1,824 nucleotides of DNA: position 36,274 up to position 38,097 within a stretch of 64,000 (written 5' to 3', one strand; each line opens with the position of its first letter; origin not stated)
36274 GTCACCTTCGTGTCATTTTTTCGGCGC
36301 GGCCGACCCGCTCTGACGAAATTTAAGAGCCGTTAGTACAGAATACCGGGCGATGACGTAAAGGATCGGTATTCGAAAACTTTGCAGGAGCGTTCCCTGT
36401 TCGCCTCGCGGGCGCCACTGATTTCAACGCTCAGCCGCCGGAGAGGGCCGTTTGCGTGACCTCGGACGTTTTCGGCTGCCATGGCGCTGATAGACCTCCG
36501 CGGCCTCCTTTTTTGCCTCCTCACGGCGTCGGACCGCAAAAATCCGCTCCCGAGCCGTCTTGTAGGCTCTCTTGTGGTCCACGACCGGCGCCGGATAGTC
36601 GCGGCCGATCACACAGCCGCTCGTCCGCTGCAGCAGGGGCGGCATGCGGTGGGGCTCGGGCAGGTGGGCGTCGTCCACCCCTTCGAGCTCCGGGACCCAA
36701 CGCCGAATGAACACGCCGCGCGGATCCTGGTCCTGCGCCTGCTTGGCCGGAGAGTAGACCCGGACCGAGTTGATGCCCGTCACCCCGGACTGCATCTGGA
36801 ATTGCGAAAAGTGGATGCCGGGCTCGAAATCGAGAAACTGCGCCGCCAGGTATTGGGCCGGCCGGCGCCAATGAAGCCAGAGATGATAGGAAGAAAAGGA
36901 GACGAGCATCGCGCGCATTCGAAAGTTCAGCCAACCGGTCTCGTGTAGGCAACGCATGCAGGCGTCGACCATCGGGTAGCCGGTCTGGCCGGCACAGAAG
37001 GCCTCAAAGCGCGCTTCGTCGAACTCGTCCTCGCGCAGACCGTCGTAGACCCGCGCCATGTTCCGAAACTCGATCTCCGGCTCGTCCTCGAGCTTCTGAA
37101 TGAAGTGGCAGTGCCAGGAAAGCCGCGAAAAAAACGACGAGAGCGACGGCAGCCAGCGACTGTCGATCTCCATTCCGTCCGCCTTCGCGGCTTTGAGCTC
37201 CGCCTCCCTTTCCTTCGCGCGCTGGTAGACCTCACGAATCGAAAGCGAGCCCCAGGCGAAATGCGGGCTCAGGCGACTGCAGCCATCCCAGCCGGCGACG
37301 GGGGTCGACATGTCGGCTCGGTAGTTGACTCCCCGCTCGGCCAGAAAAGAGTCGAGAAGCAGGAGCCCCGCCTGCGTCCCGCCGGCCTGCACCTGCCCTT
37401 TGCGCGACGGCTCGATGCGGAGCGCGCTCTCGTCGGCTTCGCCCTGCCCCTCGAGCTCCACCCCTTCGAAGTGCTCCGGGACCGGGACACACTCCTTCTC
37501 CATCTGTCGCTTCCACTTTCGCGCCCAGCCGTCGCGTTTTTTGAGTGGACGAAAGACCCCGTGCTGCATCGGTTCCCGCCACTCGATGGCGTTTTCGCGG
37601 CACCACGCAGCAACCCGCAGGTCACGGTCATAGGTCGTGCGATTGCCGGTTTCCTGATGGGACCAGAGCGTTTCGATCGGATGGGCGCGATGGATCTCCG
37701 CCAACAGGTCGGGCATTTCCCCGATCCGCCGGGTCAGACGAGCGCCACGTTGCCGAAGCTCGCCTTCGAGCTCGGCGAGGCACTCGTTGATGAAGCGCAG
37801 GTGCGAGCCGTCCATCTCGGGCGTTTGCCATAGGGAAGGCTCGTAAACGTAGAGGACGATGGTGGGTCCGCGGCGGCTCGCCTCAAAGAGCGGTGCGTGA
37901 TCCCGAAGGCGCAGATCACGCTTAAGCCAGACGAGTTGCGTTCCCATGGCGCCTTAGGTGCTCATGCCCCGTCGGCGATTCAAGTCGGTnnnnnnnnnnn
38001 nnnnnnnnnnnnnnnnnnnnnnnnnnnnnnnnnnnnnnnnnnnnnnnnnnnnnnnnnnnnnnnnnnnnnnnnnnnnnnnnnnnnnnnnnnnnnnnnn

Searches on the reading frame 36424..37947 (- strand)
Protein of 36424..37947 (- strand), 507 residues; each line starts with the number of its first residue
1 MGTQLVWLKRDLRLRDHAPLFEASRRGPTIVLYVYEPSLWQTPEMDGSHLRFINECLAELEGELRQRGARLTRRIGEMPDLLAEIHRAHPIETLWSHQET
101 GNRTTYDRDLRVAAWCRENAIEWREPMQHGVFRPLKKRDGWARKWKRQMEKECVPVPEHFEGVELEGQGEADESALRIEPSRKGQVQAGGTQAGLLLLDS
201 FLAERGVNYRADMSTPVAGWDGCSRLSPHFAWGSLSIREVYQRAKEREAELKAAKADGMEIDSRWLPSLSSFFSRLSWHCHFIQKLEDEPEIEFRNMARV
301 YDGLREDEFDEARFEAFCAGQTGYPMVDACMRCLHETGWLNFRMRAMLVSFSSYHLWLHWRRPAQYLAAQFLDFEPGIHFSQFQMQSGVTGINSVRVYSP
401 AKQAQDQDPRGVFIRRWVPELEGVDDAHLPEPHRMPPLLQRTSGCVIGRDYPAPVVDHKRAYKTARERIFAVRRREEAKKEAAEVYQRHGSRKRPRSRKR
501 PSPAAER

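Call 66: search_protein_families(library=pfam, proteins=[window:36424-37947:-], max_evalue=0.00001)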
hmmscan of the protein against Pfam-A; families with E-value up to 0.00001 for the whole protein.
window:36424-37947:- (507 aa): 2 families
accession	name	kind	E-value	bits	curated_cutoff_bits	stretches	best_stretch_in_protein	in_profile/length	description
PF03441.19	FAD_binding_7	-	1.5e-66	224.2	27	1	272-469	1-201/203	FAD binding domain of DNA photolyase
PF00875.24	DNA_photolyase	-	1e-21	78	26.6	1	5-134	2-131/164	DNA photolyase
